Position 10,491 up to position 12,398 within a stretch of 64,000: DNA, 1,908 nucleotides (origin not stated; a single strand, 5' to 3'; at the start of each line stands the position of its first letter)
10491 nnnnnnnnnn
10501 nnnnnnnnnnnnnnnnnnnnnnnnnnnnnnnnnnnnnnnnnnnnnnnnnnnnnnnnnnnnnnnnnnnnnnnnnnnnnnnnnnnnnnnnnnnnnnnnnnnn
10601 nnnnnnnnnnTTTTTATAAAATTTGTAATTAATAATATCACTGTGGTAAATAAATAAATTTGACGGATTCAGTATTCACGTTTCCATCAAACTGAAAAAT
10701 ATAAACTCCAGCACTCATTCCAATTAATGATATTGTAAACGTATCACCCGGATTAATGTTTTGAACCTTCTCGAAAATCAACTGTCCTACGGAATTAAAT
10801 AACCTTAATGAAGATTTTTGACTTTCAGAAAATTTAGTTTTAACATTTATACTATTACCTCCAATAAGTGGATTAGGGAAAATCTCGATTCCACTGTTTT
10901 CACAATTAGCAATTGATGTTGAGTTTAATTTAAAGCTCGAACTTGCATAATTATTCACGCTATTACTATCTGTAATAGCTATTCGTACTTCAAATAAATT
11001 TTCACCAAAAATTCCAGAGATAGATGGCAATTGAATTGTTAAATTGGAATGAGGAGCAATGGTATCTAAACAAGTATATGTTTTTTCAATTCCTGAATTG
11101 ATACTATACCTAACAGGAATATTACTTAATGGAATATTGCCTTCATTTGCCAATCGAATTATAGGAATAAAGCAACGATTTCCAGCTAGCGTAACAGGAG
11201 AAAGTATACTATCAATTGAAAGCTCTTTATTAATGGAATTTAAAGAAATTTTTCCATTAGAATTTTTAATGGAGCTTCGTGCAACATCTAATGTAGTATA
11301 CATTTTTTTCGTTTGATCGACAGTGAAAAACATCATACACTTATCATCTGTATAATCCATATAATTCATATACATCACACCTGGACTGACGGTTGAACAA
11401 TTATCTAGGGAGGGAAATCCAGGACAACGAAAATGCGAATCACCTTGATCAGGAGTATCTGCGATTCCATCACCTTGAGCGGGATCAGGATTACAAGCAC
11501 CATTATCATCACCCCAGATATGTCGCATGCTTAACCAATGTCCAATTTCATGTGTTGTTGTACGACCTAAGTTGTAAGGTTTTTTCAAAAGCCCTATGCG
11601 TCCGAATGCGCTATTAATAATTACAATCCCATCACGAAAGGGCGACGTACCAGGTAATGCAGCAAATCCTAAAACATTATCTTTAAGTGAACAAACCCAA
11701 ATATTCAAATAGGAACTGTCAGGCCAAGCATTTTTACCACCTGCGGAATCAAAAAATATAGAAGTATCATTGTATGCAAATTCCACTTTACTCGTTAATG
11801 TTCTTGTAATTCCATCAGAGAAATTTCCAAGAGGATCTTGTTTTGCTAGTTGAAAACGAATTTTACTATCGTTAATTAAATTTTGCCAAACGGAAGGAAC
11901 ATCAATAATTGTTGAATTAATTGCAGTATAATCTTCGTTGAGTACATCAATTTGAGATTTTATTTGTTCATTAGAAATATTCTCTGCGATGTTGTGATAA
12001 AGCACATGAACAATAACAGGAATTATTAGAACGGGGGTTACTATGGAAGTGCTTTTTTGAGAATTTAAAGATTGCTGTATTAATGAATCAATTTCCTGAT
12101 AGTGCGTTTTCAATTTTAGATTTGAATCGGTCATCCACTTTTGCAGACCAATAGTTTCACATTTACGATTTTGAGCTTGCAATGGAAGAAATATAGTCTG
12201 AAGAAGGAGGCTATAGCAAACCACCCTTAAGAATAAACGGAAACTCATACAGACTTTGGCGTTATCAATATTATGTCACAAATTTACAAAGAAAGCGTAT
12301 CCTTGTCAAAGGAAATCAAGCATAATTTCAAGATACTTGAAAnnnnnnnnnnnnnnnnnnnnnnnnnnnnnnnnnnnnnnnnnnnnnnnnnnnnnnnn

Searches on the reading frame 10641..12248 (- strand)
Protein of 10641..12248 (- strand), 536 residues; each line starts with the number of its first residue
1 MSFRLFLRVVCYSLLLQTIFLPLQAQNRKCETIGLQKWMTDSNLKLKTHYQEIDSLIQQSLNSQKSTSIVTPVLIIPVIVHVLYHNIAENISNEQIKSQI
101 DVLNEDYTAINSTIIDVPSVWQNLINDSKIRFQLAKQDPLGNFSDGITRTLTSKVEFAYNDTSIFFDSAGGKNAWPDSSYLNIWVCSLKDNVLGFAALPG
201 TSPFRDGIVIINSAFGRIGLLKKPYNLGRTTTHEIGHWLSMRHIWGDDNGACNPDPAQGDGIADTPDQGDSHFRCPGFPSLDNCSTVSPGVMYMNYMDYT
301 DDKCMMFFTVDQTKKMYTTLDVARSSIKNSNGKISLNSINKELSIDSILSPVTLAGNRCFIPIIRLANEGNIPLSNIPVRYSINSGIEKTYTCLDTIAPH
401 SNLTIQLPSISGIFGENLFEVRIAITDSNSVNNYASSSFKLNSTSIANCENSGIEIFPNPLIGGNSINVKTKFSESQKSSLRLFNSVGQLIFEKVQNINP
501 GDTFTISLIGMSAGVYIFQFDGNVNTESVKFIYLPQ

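Call 51: search_protein_families(library=pfam, proteins=[window:10641-12248:-], max_evalue=0.00001)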
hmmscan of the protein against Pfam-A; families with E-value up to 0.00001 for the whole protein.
window:10641-12248:- (536 aa): 2 families
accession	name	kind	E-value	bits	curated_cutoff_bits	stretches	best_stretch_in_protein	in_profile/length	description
PF05572.19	Peptidase_M43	-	2.9e-14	53.7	23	1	172-321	9-152/152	Pregnancy-associated plasma protein-A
PF18962.6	Por_Secre_tail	-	4.3e-07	30.6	27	1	456-532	1-74/75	Secretion system C-terminal sorting domain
